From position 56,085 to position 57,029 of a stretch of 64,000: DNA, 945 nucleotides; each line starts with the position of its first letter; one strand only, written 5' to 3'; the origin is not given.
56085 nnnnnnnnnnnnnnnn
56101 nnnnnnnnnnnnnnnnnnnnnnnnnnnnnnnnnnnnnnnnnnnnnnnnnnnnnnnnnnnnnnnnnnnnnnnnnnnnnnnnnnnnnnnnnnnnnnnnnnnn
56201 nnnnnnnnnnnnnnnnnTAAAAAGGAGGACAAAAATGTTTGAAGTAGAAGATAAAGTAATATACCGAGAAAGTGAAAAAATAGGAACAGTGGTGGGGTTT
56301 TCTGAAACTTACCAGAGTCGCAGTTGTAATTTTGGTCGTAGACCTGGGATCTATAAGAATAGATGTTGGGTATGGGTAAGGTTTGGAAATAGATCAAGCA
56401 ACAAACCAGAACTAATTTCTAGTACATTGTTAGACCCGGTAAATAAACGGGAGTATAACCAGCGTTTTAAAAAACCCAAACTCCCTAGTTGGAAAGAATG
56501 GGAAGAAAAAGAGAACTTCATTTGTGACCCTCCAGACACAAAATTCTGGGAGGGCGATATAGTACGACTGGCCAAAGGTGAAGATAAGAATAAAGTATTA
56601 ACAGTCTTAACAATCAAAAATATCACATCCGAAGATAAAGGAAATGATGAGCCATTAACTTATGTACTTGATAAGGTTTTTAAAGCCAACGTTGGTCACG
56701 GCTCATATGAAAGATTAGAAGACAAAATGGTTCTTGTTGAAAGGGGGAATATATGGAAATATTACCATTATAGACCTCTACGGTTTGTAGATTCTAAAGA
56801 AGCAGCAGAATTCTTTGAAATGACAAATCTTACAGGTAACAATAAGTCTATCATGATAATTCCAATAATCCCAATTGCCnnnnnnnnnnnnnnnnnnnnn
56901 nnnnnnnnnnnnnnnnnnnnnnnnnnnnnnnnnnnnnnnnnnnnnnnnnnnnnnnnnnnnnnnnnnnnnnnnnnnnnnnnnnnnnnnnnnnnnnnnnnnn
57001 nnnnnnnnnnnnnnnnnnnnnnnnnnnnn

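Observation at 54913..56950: Orphan two-gene cassette under a perfect consensus promoter, divergent from a TrmB-type regulator, beside tRNA-Pro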

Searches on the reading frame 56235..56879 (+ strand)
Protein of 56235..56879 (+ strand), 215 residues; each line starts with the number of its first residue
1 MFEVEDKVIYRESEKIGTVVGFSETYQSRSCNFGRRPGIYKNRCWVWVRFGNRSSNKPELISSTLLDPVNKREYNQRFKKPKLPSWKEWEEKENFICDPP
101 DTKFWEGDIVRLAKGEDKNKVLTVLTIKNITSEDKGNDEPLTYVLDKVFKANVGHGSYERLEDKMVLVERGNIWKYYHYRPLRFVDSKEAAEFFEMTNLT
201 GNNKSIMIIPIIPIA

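Call 11: search_protein_families(library=pfam, proteins=[window:56235-56879:+], max_evalue=1)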
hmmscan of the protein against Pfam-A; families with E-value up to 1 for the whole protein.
window:56235-56879:+ (215 aa): 0 families

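Call 12: search_protein_families(library=phrogs, proteins=[window:56235-56879:+], max_evalue=1)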
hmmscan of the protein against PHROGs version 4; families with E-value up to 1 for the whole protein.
window:56235-56879:+ (215 aa): 1 family
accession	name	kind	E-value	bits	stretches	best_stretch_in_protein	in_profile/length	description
phrog_9470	-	unknown function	0.7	10.9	0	1-24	1-25/57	-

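Call 13: search_protein_families(library=padloc, proteins=[window:56235-56879:+], max_evalue=1)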
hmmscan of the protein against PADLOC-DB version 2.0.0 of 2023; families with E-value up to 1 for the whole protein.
window:56235-56879:+ (215 aa): 0 families

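Call 14: search_protein_families(library=ncbifam, proteins=[window:56235-56879:+], max_evalue=1)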
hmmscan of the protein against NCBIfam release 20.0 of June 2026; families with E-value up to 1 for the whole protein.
window:56235-56879:+ (215 aa): 0 families

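Call 15: find_homologous_proteins(query=window:56235-56879:+, max_evalue=0.01)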
Query window:56235-56879:+ (215 aa): 3 proteins with E <= 0.01 among 76 candidates.
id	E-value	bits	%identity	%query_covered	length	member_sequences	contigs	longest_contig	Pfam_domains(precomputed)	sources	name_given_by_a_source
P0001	3.6e-144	496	100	100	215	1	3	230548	-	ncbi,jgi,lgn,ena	-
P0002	2.6e-14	71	35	83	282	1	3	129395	-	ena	-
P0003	1.8e-7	49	32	83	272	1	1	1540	-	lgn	-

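Call 17: find_encoding_contigs(protein=P0002, flank=8000, max_places=4)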
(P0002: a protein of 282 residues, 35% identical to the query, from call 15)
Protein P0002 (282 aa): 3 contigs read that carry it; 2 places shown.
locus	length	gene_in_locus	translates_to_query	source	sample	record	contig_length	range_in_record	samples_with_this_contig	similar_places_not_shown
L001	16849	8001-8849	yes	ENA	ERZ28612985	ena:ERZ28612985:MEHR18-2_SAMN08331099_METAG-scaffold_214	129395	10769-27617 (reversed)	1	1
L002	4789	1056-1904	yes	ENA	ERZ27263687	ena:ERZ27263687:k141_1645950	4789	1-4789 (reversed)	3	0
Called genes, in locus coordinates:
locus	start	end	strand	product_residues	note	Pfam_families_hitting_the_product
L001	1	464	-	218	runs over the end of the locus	-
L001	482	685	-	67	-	-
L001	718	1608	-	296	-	-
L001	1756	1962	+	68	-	-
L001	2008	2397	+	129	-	-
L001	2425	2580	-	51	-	-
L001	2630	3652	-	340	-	-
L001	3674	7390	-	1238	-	-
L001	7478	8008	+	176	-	-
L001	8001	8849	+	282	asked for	-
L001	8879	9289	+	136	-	-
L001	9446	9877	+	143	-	-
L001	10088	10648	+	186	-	-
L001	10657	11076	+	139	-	-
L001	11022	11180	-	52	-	-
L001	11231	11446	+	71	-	-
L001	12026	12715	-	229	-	-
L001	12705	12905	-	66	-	-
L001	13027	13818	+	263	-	-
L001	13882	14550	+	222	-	-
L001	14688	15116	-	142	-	-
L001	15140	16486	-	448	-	-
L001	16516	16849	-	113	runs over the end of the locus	-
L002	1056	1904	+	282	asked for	-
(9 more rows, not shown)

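Call 19: find_encoding_contigs(protein=P0001, flank=8000, max_places=4)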
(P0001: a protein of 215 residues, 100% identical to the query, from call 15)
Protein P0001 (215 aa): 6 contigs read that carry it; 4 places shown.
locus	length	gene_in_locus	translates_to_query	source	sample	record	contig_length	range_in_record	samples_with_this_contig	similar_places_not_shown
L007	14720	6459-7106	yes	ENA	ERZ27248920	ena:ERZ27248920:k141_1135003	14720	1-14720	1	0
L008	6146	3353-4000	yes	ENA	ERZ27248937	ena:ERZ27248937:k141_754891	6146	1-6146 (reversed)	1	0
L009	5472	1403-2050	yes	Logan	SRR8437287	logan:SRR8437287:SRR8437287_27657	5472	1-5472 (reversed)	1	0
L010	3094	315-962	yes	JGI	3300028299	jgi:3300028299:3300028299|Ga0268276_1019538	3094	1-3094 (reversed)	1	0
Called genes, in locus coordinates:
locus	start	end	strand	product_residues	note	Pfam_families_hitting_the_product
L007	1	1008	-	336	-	?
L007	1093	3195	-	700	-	PF00009:GTP_EFTU, PF22042:EF-G_D2, PF03144:GTP_EFTU_D2, PF14492:EFG_III, PF16658:RF3_C (weak), PF03764:EFG_IV, PF00679:EFG_C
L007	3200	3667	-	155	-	PF00177:Ribosomal_S7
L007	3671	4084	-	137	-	PF00164:Ribosom_S12_S23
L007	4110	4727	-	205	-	PF02163:Peptidase_M50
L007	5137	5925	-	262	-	PF01978:TrmB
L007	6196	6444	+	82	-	-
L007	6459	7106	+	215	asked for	-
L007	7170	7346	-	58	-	-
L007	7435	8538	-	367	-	PF00406:ADK, PF13207:AAA_17 (weak)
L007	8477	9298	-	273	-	PF00753:Lactamase_B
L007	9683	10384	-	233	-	PF13353:Fer4_12, PF04055:Radical_SAM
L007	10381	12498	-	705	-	PF03477:ATP-cone, PF13597:NRDD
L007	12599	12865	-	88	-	PF12838:Fer4_7 (faint), PF13187:Fer4_9 (faint), PF25160:LdpA_Fe-S-bd (faint), PF12797:Fer4_2 (weak), PF13237:Fer4_10 (faint), PF00037:Fer4 (weak), PF12837:Fer4_6 (weak), PF13459:Fer4_15, +1 more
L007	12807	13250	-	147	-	PF01894:YjbQ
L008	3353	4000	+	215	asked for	-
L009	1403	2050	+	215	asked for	-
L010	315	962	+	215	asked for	-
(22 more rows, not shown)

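Call 22: find_encoding_contigs(protein=P0003, flank=8000, max_places=4)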
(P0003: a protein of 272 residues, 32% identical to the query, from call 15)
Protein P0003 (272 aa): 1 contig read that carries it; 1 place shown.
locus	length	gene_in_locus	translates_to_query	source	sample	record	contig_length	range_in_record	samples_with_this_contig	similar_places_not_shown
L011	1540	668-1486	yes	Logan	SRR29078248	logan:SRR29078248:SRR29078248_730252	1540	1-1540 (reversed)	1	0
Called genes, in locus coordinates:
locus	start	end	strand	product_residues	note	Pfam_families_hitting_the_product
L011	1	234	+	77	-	?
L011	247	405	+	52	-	-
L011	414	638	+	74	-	-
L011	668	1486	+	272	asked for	-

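Call 29: predict_structure(alignment_id=A1)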
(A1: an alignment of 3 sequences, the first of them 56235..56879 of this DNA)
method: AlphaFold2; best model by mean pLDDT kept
length: 215 residues; sequences in the alignment: 3
mean_pLDDT: 49.1   pTM: 0.40
mean pLDDT of the five models: 49.1, 46.7, 46.3, 44.8, 44.1
residues with pLDDT >= 90: 5; 70-90: 39; 50-70: 18; < 50: 153
segments of 3 or more residues with pLDDT < 50: 26-39, 79-215
pLDDT, mean of each block of 10 residues (from residue 1): 82 87 54 42 75 67 83 62 41 38 43 41 41 35 44 39 42 36 34 30 29 25
secondary structure, 60 per line:
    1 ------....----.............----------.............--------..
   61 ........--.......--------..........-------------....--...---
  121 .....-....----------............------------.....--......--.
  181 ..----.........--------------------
elements in order: E7-10 E15-27 E38-50 E59-62 E66-68 H71-77 H86-95 E109-112 E121-125 H127-130 H141-152 E165-169 E172-177 E180-182 H187-195

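Call 30: search_protein_families(library=phrogs, proteins=[L001:3674-7387:-, L001:2630-3649:-, L001:718-1605:-, L001:7478-8005:+, L001:8879-9286:+, L001:9446-9874:+, L001:10088-10645:+, L001:15140-16483:-], max_evalue=0.1)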
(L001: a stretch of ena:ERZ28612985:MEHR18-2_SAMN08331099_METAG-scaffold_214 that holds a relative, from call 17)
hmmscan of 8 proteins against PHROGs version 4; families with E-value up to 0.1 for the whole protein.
L001:3674-7387:- (1237 aa): 0 families

L001:2630-3649:- (339 aa): 0 families

L001:718-1605:- (295 aa): 0 families

L001:7478-8005:+ (176 aa): 0 families

L001:8879-9286:+ (136 aa): 1 family
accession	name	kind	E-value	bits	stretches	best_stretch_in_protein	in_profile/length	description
phrog_8937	-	unknown function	4.7e-13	50.5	1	7-134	11-130/137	-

L001:9446-9874:+ (143 aa): 1 family
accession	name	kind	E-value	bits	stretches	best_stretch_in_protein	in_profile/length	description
phrog_23674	-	unknown function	0.065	14.2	1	62-141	63-145/157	-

L001:10088-10645:+ (186 aa): 0 families

L001:15140-16483:- (447 aa): 1 family
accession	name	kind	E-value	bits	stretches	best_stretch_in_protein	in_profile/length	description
phrog_22666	-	head and packaging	0.078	13.4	0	70-155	75-157/288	virion structural protein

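Call 32: search_protein_representatives(alignment_id=A1)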
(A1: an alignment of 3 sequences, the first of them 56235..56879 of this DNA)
Query: 3 sequences, 274 profile positions. Proteins with E-value up to 0.001 (for the whole library): 592; up to 1e-10: 465; up to 1e-30: 216. The best 150 are listed.
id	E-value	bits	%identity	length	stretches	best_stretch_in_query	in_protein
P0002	7.0e-138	474.5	-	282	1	1-273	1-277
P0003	6.2e-130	448.4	-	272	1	2-274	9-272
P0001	9.5e-89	313.4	-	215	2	1-201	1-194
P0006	3.3e-70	252.5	-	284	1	2-273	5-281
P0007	1.0e-69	250.9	-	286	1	4-273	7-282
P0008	9.7e-67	241.2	-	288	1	4-273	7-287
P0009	6.2e-65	235.2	-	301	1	2-273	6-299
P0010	1.0e-64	234.5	-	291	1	5-272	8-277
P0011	1.5e-64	234.0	-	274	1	4-271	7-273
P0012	2.9e-63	229.8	-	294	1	4-271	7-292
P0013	1.8e-62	227.1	-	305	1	4-272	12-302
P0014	1.1e-61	224.6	-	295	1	4-273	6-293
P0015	6.0e-61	222.2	-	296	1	4-273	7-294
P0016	9.2e-61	221.6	-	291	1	4-272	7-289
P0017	1.5e-60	220.8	-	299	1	4-273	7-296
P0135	3.8e-39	150.7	-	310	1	10-273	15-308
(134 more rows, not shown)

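Call 34: search_protein_families(library=phrogs, alignment_id=A3, max_evalue=0.01)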
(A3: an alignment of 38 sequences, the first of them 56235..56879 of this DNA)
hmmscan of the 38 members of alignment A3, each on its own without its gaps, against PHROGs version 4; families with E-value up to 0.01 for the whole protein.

A. member 1, window:56235-56879:+ (215 aa): 0 families

B. families by the number of members that match (of 38 scanned): 2 families
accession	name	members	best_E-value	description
phrog_22366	-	1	0.0056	-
phrog_10201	-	1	0.006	-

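Call 35: search_protein_families(library=pfam, alignment_id=A3, max_evalue=0.01)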
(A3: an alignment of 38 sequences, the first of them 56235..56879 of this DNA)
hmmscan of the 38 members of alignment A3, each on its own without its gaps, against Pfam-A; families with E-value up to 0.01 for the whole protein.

A. member 1, window:56235-56879:+ (215 aa): 0 families

B. families by the number of members that match (of 38 scanned): 1 family
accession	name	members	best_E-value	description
PF18129.7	SH3_12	2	0.0013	Xrn1 SH3-like domain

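Call 36: search_solved_structures(query=A3, max_evalue=1)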
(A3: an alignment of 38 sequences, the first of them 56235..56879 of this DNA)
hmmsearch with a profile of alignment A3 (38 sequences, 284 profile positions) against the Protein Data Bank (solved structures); distinct sequences matched with E-value up to 1: 0.

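Call 37: find_homologous_proteins(query=A3, max_evalue=0.001)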
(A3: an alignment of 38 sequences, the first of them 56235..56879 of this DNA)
Query A3 (38 sequences) (215 aa, profile of the alignment): 23 proteins with E <= 0.001 among 2796 candidates.
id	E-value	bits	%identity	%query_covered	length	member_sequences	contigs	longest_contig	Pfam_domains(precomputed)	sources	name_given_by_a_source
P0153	6.9e-107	375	38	84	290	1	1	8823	-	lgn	-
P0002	8.7e-97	342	35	83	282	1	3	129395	-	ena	-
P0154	1.0e-92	328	30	82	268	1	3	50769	-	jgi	jgi:hypothetical protein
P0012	1.2e-92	328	34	82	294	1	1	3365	-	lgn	-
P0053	9.1e-90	319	32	90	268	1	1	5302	-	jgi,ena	-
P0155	2.2e-88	314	33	83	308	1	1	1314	-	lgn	-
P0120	4.5e-87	310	24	84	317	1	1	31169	-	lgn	-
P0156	6.2e-87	309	28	82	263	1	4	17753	-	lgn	-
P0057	4.1e-84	300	37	83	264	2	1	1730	-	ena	-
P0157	8.8e-84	299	31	87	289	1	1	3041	-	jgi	jgi:hypothetical protein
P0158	5.1e-82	293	31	84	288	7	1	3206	-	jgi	jgi:hypothetical protein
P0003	8.6e-81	289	32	83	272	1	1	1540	-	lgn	-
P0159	7.5e-72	260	30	73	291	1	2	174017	-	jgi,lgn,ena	-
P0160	2.8e-71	258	28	83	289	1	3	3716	-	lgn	-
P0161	4.7e-68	247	27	83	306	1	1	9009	-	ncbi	-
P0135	6.4e-59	217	36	47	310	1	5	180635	-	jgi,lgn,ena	-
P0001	2.2e-49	186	100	100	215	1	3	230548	-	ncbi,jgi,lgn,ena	-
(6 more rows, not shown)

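Call 38: find_encoding_contigs(protein=P0135, flank=10000, max_places=2)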
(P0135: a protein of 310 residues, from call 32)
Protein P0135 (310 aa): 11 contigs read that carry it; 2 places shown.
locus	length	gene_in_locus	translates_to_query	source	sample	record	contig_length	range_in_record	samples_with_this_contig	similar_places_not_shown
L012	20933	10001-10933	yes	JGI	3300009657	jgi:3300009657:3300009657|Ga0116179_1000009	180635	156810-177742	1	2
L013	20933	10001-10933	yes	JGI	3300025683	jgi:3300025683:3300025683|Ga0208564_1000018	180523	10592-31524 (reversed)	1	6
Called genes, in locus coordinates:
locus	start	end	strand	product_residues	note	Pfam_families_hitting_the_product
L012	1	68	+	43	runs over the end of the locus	-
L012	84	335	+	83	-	-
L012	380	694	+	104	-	-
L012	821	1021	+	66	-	-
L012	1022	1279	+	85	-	-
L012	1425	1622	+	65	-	-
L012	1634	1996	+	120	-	-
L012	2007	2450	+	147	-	-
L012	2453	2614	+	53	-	-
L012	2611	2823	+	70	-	PF24024:DUF7336 (weak)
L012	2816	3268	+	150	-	-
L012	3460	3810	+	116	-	-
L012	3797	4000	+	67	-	-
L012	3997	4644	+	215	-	-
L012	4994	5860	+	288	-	-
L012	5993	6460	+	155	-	-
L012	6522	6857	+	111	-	-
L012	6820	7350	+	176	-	-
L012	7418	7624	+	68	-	-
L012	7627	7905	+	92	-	-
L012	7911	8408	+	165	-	PF00550:PP-binding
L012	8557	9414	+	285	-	-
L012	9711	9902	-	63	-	-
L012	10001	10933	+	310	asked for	-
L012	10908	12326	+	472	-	PF12708:Pect-lyase_RHGA_epim, PF03851:UvdE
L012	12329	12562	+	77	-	-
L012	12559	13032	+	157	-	-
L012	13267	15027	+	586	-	-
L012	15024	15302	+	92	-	-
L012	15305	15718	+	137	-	-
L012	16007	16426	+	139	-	-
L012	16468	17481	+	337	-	PF02649:GCHY-1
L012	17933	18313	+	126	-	-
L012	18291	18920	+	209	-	-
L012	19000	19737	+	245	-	-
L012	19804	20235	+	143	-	PF10686:YAcAr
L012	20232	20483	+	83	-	-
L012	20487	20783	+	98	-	-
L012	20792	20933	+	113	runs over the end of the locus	-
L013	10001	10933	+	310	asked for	-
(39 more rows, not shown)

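Call 39: find_encoding_contigs(protein=P0159, flank=10000, max_places=2)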
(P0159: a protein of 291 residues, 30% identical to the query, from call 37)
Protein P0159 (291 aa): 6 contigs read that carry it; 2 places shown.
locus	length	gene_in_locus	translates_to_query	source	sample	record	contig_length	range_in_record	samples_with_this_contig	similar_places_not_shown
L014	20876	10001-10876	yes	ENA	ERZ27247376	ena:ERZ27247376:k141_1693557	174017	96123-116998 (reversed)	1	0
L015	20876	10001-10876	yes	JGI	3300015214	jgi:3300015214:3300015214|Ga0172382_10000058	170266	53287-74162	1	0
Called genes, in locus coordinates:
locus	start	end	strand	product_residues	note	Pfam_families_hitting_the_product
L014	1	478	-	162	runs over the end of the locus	-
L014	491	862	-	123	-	-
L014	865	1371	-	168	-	-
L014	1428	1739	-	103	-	-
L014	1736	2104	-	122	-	-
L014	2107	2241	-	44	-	-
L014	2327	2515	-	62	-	-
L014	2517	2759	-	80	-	PF20037:DUF6440 (faint)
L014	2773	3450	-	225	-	PF19474:DUF6011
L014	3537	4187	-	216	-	-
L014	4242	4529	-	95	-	-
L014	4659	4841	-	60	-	-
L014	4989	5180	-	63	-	-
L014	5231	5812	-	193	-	-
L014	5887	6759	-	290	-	-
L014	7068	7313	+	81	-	-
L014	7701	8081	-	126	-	-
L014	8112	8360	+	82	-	-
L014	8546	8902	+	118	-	-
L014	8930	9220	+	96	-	-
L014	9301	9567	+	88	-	-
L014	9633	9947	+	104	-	-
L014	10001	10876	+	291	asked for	-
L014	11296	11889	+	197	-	-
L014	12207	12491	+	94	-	-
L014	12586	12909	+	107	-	-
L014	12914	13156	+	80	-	-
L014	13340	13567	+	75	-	-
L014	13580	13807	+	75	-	-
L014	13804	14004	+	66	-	-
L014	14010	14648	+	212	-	PF00149:Metallophos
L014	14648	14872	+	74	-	-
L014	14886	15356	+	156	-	-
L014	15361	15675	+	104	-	-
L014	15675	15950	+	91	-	-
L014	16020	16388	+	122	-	-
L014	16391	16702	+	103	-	-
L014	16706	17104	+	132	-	PF00383:dCMP_cyt_deam_1, PF14437:MafB19-deam (weak)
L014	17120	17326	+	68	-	-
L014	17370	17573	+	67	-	-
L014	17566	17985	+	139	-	-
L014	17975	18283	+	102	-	-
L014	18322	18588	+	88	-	-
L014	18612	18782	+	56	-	-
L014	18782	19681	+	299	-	PF10263:SprT-like (weak)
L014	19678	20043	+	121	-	-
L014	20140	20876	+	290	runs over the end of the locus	-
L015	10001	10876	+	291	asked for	-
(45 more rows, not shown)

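Call 40: find_encoding_contigs(protein=P0154, flank=10000, max_places=2)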
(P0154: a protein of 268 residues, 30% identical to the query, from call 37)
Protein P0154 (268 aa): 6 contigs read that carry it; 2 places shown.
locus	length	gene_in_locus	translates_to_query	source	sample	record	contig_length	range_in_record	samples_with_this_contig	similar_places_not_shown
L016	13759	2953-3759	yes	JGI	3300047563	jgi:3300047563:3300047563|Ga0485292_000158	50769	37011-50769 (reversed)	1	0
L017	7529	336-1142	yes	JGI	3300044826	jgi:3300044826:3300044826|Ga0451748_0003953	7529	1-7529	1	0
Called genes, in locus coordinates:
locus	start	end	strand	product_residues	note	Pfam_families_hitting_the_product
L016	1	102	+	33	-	?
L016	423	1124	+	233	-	-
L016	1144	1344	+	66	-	-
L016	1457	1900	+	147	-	-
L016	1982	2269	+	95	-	-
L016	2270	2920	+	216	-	-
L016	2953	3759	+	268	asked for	-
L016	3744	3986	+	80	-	-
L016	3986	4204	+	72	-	-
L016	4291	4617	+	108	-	-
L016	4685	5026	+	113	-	-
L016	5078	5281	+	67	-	-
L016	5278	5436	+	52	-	-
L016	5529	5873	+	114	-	-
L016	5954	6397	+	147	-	-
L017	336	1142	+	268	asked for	-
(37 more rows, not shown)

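Call 41: search_dna_similar(query=P0153, collection=phages, mode=protein, max_evalue=0.001, max_rows=25)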
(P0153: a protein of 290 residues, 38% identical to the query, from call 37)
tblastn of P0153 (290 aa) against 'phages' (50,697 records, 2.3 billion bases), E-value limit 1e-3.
No match.

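Call 43: find_related_loci(query=A1, collection=viral_contigs, flank=6000)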
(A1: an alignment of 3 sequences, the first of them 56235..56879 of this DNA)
Query A1 (215 aa) in viral_contigs; peptide patterns used: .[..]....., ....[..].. (x = any residue, [..] = any of these).
97 stretches matched a pattern; 6 encode a relative of the query (tblastn E <= 1e-3); 6 distinct loci.
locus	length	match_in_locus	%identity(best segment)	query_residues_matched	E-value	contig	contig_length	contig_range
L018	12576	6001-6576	31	7-200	2e-21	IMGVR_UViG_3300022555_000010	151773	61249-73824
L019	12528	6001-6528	28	17-184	5e-14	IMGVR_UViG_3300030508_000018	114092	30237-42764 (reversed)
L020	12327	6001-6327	36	96-195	1e-11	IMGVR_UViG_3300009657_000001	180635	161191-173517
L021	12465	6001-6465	30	37-193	7e-11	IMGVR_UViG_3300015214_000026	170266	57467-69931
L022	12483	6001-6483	21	17-194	4e-10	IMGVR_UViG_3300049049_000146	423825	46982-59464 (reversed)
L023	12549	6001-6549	30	16-193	4e-10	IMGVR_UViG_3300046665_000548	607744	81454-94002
